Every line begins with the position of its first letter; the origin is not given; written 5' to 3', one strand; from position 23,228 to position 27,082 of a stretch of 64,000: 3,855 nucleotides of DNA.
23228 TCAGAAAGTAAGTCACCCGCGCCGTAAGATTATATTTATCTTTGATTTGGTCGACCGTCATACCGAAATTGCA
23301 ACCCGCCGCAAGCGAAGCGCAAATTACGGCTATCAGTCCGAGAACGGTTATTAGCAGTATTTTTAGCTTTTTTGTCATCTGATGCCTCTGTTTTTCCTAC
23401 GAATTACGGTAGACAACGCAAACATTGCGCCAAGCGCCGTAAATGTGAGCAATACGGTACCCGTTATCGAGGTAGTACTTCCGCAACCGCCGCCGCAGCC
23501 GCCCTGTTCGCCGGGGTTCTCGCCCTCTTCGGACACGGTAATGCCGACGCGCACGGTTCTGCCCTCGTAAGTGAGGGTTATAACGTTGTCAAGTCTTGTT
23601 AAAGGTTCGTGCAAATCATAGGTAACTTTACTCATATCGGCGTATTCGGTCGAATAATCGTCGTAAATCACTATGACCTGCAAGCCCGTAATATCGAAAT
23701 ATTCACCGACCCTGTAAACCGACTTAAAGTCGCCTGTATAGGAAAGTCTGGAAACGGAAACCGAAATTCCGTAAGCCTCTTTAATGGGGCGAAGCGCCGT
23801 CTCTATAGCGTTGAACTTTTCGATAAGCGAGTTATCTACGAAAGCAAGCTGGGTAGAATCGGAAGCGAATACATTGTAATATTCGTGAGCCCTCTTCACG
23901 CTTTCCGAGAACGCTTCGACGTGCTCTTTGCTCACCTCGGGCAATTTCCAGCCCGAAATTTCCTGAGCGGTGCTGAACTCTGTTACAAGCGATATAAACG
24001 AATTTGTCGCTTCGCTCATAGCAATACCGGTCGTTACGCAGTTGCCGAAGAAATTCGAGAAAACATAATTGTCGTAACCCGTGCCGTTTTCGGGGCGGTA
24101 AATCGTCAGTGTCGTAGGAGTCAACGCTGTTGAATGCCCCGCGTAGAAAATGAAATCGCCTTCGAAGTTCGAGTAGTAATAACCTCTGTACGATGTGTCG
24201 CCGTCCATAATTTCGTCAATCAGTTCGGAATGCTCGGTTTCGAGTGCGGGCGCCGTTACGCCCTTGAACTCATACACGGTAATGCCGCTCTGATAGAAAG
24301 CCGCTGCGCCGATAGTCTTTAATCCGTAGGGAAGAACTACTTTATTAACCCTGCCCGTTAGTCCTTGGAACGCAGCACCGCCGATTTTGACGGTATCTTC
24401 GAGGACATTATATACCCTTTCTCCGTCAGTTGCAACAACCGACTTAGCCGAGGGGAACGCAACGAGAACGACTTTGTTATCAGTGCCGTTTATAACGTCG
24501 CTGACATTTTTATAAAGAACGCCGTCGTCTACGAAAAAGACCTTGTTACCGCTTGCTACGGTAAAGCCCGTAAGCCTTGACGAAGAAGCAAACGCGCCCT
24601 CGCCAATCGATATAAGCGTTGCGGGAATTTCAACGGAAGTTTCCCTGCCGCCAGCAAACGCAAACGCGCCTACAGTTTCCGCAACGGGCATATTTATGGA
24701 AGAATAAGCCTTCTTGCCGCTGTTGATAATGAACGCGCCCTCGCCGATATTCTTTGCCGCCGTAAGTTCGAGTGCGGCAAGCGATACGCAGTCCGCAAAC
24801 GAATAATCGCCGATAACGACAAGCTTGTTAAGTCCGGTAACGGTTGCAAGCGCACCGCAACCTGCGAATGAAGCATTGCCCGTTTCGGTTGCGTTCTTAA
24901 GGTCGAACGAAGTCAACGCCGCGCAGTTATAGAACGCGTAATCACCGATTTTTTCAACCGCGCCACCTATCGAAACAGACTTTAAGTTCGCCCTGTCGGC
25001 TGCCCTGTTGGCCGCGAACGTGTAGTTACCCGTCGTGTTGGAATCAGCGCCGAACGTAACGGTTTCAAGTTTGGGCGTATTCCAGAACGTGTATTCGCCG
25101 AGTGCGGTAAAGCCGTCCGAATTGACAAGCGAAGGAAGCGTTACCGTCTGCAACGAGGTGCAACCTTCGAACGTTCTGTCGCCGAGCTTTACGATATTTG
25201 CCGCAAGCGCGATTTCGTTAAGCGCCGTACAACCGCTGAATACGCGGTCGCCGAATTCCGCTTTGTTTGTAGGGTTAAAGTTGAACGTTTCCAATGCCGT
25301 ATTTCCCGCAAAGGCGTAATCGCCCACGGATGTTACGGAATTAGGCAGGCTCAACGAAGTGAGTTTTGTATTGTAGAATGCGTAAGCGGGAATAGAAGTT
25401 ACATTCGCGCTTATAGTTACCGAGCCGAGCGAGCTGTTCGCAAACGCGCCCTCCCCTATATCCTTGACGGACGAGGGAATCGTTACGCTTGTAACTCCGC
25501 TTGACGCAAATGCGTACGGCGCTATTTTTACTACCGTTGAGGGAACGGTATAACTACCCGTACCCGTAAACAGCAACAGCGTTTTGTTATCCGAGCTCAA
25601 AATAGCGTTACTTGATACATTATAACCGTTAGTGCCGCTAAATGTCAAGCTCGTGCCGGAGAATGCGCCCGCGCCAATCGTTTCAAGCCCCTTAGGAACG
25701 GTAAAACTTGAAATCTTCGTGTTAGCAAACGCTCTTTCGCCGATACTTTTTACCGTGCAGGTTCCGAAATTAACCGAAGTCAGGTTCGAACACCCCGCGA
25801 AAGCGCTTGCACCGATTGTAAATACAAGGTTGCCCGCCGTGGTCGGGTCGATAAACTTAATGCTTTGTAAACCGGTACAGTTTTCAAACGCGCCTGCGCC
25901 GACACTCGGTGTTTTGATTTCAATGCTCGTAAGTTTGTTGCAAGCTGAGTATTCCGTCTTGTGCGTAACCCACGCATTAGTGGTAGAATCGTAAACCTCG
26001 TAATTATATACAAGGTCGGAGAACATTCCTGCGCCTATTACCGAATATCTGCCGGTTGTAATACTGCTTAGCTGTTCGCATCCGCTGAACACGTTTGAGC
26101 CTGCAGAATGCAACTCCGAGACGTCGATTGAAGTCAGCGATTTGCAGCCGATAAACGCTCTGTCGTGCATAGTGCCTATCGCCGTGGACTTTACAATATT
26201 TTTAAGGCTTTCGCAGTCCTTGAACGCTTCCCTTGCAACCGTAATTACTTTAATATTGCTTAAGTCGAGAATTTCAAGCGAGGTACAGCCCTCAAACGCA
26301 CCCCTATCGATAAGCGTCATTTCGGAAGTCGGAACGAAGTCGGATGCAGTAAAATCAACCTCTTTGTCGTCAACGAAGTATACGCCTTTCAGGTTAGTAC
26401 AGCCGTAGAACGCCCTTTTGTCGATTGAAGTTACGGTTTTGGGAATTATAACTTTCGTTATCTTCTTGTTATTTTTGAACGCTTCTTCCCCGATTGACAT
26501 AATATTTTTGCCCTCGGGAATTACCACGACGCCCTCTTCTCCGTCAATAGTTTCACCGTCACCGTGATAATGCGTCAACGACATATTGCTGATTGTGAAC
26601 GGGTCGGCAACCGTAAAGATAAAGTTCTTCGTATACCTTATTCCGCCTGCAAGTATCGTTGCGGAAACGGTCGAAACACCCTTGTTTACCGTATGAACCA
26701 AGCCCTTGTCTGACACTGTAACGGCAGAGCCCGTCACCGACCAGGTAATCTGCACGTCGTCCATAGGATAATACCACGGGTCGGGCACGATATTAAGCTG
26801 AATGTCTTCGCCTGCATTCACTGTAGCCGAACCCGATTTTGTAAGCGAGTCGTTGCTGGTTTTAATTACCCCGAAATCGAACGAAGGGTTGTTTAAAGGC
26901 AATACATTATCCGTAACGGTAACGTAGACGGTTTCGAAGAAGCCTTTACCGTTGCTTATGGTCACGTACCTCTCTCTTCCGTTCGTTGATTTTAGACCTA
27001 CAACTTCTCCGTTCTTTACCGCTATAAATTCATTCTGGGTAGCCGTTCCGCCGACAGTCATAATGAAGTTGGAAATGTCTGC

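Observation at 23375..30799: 2474-aa chimeric protein: lactocepin/C5a-peptidase-type S8 protease fused to about 800 aa of BspA-type leucine-rich repeats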

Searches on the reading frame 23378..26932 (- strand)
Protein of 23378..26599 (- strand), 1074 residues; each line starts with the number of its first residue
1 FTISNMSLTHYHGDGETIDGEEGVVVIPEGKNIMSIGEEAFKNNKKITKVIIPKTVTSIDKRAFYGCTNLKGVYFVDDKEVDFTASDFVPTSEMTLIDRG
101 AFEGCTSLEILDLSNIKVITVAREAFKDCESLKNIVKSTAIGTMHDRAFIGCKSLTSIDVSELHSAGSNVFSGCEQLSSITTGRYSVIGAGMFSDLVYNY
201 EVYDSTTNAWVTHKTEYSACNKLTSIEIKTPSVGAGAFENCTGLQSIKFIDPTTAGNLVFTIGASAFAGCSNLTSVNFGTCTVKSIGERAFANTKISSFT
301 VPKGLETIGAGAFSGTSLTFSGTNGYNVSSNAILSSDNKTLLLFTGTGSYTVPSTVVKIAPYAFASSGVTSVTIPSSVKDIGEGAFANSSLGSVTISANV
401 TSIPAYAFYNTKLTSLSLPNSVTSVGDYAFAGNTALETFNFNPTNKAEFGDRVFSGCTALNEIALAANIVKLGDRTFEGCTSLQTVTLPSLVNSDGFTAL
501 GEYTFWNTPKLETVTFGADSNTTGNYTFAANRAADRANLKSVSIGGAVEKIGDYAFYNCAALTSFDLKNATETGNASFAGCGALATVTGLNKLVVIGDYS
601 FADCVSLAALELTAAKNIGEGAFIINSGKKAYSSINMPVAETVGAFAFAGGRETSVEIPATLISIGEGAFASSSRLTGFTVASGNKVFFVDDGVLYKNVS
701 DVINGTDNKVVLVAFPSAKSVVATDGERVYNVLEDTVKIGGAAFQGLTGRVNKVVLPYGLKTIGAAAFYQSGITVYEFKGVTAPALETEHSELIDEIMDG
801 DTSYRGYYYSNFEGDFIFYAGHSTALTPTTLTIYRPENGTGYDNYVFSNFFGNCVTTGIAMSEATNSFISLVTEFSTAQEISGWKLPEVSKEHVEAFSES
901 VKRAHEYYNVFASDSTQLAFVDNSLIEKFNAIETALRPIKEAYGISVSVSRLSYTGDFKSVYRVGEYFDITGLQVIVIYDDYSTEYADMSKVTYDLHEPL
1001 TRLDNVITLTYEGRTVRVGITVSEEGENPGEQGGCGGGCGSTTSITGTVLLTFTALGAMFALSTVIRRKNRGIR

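Call 18: search_solved_structures(query=window:23378-26599:-, max_evalue=0.001)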
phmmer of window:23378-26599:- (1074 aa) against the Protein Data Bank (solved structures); distinct sequences matched with E-value up to 0.001: 33.
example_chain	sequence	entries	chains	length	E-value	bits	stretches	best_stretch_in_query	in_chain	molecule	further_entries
4fs7_A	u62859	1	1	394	1.2e-32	116.3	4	403-492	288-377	Uncharacterized protein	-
4gt6_A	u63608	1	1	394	2.4e-29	105.4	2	349-465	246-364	Cell surface protein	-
4h09_A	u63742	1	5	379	9.8e-23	83.6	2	285-492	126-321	Hypothetical leucine rich repeat protein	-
4fdw_A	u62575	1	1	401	3e-17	65.4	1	355-501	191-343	leucine rich hypothetical protein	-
4fd0_A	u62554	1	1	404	3.8e-16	61.8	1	356-501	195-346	Leucine rich hypothetical protein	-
4cp6_A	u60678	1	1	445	8.2e-14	54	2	370-557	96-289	CHOLINE BINDING PROTEIN PCPA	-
4li2_A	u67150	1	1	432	1.4e-11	46.7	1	101-161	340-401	Leucine-rich repeat-containing G-protein coupled receptor 4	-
4li1_B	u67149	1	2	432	1.8e-11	46.3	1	101-161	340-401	Leucine-rich repeat-containing G-protein coupled receptor 4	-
4kt1_A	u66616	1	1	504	3.5e-11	45.3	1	390-489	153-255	Leucine-rich repeat-containing G-protein coupled receptor 4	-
4ufr_A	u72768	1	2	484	1.3e-10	43.4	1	384-547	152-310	LEUCINE-RICH REPEAT-CONTAINING G-PROTEIN COUPLED RECEPTOR 5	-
4ufs_A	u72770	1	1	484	1.3e-10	43.4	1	384-547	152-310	LEUCINE-RICH REPEAT-CONTAINING G-PROTEIN COUPLED RECEPTOR 5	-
6mlx_A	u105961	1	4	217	1.4e-10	43.3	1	96-181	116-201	Leucine-rich repeat protein TpLRR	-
4kng_A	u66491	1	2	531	1.9e-10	42.9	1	385-547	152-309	Leucine-rich repeat-containing G-protein coupled receptor 5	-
4bsr_A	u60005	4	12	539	2.1e-10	42.8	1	385-547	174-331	LEUCINE-RICH REPEAT-CONTAINING G-PROTEIN COUPLED RECEPTOR 5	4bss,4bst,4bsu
8xfs_A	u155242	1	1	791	3.2e-10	42.1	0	390-489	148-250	Leucine-rich repeat-containing G-protein coupled receptor 4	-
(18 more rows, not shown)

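Call 51: predict_structure(alignment_id=A2)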
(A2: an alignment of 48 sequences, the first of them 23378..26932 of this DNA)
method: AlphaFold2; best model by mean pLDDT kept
length: 1185 residues; sequences in the alignment: 48
mean_pLDDT: 87.4   pTM: 0.64
mean pLDDT of the five models: 87.4, 87.0, 85.7, 85.3, 85.0
residues with pLDDT >= 90: 710; 70-90: 380; 50-70: 35; < 50: 60
segments of 3 or more residues with pLDDT < 50: 1-6, 813-817, 1138-1185
pLDDT, mean of each block of 10 residues (from residue 1): 44 74 85 86 89 80 91 91 91 86 92 90 90 91 89 92 95 94 94 88 93 96 95 96 96 96 96 94 96 92 95 82 92 95 95 96 79 96 93 91 92 88 86 76 90 92 95 93 96 95 94 96 96 97 96 96 97 96 97 97 91 95 96 96 88 95 96 95 97 95 98 95 98 89 95 97 96 96 95 93 94 56 95 86 93 92 91 95 94 90 75 66 92 81 92 89 90 85 85 79 84 85 84 87 84 80 82 83 82 76 76 82 84 61 28 29 36 40 34
secondary structure, 60 per line:
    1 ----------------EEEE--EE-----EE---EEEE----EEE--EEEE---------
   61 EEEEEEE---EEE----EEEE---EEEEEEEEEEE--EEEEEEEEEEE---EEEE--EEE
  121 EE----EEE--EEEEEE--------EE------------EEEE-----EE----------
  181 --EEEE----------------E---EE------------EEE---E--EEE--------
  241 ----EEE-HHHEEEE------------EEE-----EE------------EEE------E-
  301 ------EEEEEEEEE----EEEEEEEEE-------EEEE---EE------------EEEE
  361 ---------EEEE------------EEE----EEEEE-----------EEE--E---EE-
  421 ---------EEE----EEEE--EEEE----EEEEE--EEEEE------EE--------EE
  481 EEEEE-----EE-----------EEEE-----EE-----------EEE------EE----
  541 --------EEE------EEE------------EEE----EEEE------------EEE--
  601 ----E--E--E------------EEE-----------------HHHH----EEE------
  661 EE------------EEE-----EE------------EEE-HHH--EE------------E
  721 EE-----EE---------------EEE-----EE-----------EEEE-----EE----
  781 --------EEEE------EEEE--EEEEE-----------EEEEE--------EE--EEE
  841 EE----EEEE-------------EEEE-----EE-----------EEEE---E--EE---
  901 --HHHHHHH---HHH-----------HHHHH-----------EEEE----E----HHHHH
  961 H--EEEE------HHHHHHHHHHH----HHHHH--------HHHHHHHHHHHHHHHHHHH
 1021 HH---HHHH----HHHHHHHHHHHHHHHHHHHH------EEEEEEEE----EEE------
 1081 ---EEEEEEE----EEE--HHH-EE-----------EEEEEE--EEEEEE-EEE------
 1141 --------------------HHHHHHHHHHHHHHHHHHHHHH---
elements in order (helices of 4 or more, strands of 3 or more residues): E17-20 E35-38 E43-45 E48-51 E61-67 E71-73 E78-81 E85-95 E98-108 E112-115 E118-122 E127-129 E132-137 E160-163 E183-186 E221-223 E230-232 E245-247 E252-255 E268-270 E290-292 E307-315 E320-328 E336-339 E357-360 E370-373 E386-388 E393-397 E409-411 E430-432 E437-440 E443-446 E451-455 E458-462 E479-485 E504-507 E526-528 E549-551 E558-560 E573-575 E580-583 E596-598 E624-626 H644-647 E652-654 E675-677 E697-699 E720-722 E745-747 E766-769 E789-792 E799-802 E805-809 E821-825 E838-842 E847-850 E864-867 E886-889 H903-909 H927-931 E943-946 H956-961 E964-967 H974-984 H989-993 H1002-1022 H1026-1029 H1034-1053 E1060-1067 E1072-1074 E1084-1090 E1095-1097 E1117-1122 E1125-1130 E1132-1134 H1161-1182

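Call 53: fold_search(model_id=the predicted structure, library=pdb)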
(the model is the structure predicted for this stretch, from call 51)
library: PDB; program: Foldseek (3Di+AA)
matches with E <= 10: 1133; with E <= 0.001: 41
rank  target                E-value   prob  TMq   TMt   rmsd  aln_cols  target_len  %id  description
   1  4gt6                  3.5e-13  1.00  0.15  0.38  14.4       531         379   20  Crystal structure of a leucine rich cell surface protein (FAEPRAA2165_01021) from Faecalibacterium prausnitzii A2-165 at (released 2012-09-26)
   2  4fs7                  1.0e-12  1.00  0.15  0.35  11.4       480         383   21  Crystal structure of a leucine-rich repeat protein (BACOVA_04585) from Bacteroides ovatus ATCC 8483 at 1.19 A resolution (released 2012-09-19)
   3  4cp6                  5.2e-11  1.00  0.10  0.20  17.8       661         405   14  The Crystal structure of Pneumococcal vaccine antigen PcpA (released 2015-02-25)
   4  4h09_D                3.8e-10  1.00  0.16  0.41   8.6       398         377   20  Crystal structure of a leucine-rich repeat protein (EUBVEN_01088) from Eubacterium ventriosum ATCC 27560 at 2.50 A res (released 2012-10-10)
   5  4h09_C                1.8e-09  1.00  0.16  0.39   9.0       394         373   21  Crystal structure of a leucine-rich repeat protein (EUBVEN_01088) from Eubacterium ventriosum ATCC 27560 at 2.50 A res (released 2012-10-10)
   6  4h09_E                2.0e-09  1.00  0.16  0.39   9.0       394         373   20  Crystal structure of a leucine-rich repeat protein (EUBVEN_01088) from Eubacterium ventriosum ATCC 27560 at 2.50 A res (released 2012-10-10)
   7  4h09_A                4.3e-09  1.00  0.16  0.40   8.8       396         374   20  Crystal structure of a leucine-rich repeat protein (EUBVEN_01088) from Eubacterium ventriosum ATCC 27560 at 2.50 A res (released 2012-10-10)
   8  4fd0                  6.3e-09  1.00  0.18  0.48  18.0       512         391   15  Crystal structure of a putative cell surface protein (BACCAC_03700) from Bacteroides caccae ATCC 43185 at 2.07 A resolut (released 2012-07-25)
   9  4h09_B                9.2e-09  1.00  0.16  0.41   8.5       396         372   19  Crystal structure of a leucine-rich repeat protein (EUBVEN_01088) from Eubacterium ventriosum ATCC 27560 at 2.50 A res (released 2012-10-10)
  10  4fdw                  2.0e-08  1.00  0.19  0.51  16.1       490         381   15  Crystal structure of a putative cell surface protein (BACOVA_01565) from Bacteroides ovatus ATCC 8483 at 2.05 A resoluti (released 2012-07-25)
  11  4bsu_A                3.9e-06  1.00  0.12  0.26  18.6       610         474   13  Structure of the ectodomain of LGR5 in complex with R-spondin-1 (Fu1Fu2) in C2 crystal form (released 2013-06-26)
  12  4bsu_F                6.2e-06  1.00  0.08  0.19  17.6       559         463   14  Structure of the ectodomain of LGR5 in complex with R-spondin-1 (Fu1Fu2) in C2 crystal form (released 2013-06-26)
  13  4z0c_A                1.0e-05  1.00  0.12  0.19  20.1       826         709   14  Crystal structure of TLR13-ssRNA13 complex (released 2015-10-07)
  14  4bsu_E                1.6e-05  1.00  0.11  0.24  19.5       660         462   13  Structure of the ectodomain of LGR5 in complex with R-spondin-1 (Fu1Fu2) in C2 crystal form (released 2013-06-26)
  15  6mlx_C                1.8e-05  1.00  0.09  0.39  10.5       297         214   18  Crystal structure of T. pallidum Leucine Rich Repeat protein (TpLRR) (released 2019-07-17)
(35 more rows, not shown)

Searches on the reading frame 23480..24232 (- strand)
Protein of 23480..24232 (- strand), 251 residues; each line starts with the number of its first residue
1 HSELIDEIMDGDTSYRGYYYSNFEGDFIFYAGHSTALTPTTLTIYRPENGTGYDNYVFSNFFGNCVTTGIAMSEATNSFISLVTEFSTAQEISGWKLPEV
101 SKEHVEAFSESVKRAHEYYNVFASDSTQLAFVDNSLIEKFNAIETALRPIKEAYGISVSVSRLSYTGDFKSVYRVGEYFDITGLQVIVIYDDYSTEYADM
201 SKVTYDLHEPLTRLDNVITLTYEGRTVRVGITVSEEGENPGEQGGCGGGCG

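Call 55: search_protein_families(library=pfam, proteins=[window:23480-24232:-], max_evalue=1)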
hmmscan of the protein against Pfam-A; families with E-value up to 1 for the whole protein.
window:23480-24232:- (251 aa): 2 families
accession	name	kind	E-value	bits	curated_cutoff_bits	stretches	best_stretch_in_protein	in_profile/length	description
PF07523.18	Big_3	-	0.072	13.8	21.2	1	170-233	5-68/68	Bacterial Ig-like domain (group 3)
PF05918.17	API5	-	0.12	11.7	27.4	1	58-145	195-279/536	Apoptosis inhibitory protein 5 (API5)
